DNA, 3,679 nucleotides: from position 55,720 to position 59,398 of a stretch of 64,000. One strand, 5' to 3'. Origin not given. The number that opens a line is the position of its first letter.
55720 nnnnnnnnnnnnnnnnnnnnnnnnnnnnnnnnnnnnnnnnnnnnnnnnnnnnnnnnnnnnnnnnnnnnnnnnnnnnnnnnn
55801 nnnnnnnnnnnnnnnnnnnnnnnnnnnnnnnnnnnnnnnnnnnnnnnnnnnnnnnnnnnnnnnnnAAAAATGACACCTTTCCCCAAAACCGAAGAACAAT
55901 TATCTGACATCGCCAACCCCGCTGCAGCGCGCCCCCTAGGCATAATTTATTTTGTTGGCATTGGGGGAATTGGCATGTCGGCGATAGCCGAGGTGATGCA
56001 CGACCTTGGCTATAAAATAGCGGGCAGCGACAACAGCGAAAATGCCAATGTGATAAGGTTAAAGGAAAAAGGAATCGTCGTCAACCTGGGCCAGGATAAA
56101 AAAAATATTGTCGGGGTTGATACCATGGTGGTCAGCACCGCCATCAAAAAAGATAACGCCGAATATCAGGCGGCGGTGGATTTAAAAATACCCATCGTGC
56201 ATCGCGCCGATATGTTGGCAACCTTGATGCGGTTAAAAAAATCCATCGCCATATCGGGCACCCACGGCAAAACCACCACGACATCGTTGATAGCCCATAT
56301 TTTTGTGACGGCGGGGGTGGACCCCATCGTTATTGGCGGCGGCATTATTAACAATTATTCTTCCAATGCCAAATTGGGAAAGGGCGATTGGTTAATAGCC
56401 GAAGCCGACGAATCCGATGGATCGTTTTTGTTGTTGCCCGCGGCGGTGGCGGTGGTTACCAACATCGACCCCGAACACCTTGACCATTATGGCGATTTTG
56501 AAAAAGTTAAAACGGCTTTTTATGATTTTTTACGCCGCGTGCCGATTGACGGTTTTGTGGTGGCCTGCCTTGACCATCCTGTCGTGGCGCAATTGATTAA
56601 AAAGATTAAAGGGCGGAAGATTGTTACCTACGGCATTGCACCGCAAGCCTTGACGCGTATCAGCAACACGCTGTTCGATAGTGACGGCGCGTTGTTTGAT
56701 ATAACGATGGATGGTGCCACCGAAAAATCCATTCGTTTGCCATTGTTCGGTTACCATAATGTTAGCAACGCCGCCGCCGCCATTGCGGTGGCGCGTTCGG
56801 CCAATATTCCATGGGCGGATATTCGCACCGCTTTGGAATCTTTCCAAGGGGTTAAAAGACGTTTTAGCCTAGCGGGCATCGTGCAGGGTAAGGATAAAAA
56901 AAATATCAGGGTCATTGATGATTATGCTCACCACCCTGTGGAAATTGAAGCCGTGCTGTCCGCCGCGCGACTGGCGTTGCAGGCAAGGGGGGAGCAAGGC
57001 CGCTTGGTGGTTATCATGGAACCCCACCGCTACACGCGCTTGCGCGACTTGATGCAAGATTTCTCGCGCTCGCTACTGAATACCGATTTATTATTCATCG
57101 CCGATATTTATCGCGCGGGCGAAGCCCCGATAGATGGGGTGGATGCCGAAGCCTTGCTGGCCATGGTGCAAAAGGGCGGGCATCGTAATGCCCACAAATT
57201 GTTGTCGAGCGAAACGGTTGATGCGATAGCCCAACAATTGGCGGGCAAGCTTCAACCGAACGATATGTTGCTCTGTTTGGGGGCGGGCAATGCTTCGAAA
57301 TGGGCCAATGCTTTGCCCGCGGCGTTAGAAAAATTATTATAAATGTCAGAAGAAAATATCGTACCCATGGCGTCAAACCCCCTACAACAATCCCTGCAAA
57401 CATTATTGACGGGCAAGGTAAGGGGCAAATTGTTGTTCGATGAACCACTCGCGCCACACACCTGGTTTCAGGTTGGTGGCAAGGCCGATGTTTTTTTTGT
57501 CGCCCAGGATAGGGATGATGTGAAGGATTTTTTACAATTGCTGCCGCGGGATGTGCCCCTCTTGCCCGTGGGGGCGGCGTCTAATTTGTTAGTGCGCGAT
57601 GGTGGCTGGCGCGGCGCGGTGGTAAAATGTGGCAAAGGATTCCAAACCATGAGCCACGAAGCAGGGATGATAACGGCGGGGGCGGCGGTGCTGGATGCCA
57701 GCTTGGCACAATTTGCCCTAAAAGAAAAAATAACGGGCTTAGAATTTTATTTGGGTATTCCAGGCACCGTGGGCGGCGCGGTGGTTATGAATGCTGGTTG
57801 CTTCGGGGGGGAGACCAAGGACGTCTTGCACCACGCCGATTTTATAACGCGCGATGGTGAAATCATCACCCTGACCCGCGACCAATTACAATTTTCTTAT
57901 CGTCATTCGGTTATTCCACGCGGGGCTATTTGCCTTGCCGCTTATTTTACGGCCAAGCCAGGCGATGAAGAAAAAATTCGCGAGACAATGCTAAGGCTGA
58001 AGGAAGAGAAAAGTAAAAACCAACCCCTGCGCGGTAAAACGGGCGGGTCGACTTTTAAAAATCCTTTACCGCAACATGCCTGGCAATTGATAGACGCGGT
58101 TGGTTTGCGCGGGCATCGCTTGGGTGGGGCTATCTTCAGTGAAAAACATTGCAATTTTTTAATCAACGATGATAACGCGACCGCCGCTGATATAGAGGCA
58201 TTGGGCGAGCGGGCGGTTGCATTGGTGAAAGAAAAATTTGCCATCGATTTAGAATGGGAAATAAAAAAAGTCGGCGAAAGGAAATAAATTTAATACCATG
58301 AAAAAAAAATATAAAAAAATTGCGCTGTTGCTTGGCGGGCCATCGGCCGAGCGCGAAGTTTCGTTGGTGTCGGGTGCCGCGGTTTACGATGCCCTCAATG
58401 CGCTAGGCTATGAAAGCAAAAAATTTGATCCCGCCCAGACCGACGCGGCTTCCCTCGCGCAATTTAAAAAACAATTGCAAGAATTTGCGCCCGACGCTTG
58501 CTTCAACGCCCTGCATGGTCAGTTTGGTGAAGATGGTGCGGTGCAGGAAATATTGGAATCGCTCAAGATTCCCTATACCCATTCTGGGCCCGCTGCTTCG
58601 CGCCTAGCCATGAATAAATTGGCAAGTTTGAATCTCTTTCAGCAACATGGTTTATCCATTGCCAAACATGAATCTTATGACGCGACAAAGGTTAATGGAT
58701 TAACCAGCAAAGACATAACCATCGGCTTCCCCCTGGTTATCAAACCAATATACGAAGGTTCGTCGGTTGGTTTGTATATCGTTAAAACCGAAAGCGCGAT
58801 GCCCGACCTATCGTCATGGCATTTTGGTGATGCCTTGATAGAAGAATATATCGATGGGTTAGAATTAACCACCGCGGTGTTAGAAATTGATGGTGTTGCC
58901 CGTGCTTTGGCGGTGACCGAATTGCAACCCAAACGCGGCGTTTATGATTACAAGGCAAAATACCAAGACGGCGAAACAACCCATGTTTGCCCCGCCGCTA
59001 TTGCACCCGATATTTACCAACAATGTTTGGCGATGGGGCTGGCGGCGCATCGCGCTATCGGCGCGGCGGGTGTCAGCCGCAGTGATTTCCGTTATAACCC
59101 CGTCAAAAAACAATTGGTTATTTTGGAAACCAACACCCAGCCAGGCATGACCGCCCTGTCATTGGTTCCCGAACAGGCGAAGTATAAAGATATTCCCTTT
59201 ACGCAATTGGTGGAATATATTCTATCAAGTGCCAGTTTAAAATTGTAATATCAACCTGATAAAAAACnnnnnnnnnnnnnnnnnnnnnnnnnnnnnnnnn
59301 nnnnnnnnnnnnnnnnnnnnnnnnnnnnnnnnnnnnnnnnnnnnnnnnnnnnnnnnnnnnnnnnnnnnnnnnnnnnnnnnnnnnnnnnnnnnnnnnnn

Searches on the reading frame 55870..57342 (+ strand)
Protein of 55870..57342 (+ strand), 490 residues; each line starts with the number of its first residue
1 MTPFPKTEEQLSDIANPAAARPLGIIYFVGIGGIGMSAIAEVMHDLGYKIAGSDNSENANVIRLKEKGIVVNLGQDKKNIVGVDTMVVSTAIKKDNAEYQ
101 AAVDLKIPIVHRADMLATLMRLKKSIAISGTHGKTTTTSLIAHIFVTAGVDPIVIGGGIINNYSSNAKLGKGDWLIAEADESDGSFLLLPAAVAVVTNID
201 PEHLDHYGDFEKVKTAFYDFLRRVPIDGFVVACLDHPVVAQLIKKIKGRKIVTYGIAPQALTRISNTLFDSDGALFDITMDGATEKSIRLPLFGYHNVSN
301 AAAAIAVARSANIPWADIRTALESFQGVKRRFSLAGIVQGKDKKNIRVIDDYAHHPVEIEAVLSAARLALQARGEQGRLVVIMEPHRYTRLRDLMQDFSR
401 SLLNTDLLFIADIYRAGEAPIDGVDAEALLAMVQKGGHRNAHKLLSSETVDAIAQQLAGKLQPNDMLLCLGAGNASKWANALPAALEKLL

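Call 10: find_encoding_contigs(protein=window:55870-57342:+, flank=6000, max_places=10)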
Protein window:55870-57342:+ (490 aa): no gene with exactly this product is on record in the collection.

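Call 12: find_related_loci(query=window:55870-57342:+, collection=genome_contigs, flank=10000)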
Query window:55870-57342:+ (490 aa) in genome_contigs; peptide patterns used: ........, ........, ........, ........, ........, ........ (x = any residue, [..] = any of these).
80 stretches matched a pattern; 33 encode a relative of the query (tblastn E <= 1e-3); 33 distinct loci.
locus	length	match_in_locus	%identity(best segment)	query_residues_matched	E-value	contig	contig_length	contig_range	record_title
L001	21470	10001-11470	97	1-490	0e+0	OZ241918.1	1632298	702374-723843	MAG: Alphaproteobacteria bacterium isolate c7ebe426-2153-4c85-b078-b4d09ac0942d genome assembly, chromosome: 1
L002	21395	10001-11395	50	23-490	1e-145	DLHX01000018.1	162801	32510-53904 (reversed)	MAG TPA_asm: Micavibrio sp. UBA7657 UBA7657_contig_742, whole genome shotgun sequence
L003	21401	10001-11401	49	21-490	2e-145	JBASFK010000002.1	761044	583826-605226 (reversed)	MAG: Alphaproteobacteria bacterium isolate MFD03500_ilm_asm_bin31 k127_94523, whole genome shotgun sequence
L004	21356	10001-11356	49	36-490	2e-143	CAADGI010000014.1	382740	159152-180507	uncultured Alphaproteobacteria bacterium isolate PRO1.fa.gz genome assembly, contig: k127_714586, whole genome shotgun s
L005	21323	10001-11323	51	40-488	1e-143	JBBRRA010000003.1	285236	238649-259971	MAG: Sphingomonadales bacterium isolate metawrap_la1_9 W_la1_9_k141_979824L_285236_cov_131.8267, whole genome shotgun se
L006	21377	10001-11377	50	23-489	2e-141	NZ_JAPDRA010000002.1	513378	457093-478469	Sphingomonas canadensis strain FWC47 FWC47_scaffold2, whole genome shotgun sequence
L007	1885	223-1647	49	14-489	9e-153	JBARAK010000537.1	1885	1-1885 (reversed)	MAG: Caulobacteraceae bacterium isolate MFD10902_ilm_asm_bin14 k127_362549, whole genome shotgun sequence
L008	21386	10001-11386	49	22-489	3e-141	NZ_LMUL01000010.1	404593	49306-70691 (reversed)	Caulobacter sp. S45 NODE_17_length_404507_cov_10.844146, whole genome shotgun sequence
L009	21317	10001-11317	50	40-486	9e-140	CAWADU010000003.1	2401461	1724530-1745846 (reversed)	MAG: uncultured Alphaproteobacteria bacterium isolate MFD00822.bin.1.74 genome assembly, contig: contig_54760, whole gen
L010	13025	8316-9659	50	40-490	2e-139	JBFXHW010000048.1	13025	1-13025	MAG: Sphingobium sp. isolate CA_2019_TPIn_196 NODE_16926_length_13025_cov_3.315165_TPIn, whole genome shotgun sequence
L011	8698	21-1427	50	17-486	2e-137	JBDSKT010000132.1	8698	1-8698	MAG: Sphingomonas sp. isolate cluster1_bin.352 k127_4763346, whole genome shotgun sequence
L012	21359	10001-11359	51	23-478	1e-135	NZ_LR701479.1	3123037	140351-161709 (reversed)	Erythrobacter sp. EC-HK427 isolate ERY430, whole genome shotgun sequence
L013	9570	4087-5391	49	40-482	5e-135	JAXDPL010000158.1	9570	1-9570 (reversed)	MAG: Sphingomonadales bacterium isolate BP_710 scaffold_1997719, whole genome shotgun sequence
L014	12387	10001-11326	49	40-488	3e-135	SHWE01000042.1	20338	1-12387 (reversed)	MAG: Alphaproteobacteria bacterium isolate Baikal-deep-G57 BACOMB-C12589, whole genome shotgun sequence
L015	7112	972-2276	51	40-478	1e-134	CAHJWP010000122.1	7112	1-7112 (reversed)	Sphingomonadaceae bacterium isolate Lichen_MAGs_cladonia3 genome assembly, contig: NODE_3402_length_7112_cov_11.840512,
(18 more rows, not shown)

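Call 40: search_protein_families(library=pfam, proteins=[L001:17838-18113:+], max_evalue=0.01)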
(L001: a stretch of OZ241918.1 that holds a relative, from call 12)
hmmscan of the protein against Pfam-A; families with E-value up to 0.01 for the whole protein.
L001:17838-18113:+ (91 aa): 3 families
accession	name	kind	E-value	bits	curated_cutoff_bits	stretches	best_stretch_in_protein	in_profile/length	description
PF04977.20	DivIC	-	1.5e-11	44.4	28.9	1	15-86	5-73/80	Septum formation initiator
PF06703.16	SPC25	-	0.0027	17.9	24.3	1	2-45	51-94/159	Microsomal signal peptidase 25 kDa subunit (SPC25)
PF24319.2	DUF7491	-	0.0034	18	30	1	29-65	30-66/90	Coiled-coil region of unknown function (DUF7491)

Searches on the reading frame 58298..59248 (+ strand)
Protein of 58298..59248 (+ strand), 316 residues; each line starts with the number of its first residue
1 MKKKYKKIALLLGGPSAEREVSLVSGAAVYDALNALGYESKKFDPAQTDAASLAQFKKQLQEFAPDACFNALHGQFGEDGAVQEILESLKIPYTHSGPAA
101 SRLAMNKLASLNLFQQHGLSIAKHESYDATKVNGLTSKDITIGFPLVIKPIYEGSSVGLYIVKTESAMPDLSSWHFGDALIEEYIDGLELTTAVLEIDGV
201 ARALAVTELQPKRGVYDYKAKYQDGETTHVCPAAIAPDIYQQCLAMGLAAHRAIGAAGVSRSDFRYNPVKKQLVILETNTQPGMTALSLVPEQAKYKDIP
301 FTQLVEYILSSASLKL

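Call 50: find_encoding_contigs(protein=window:58298-59248:+, flank=8000, max_places=6)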
Protein window:58298-59248:+ (316 aa): no gene with exactly this product is on record in the collection.
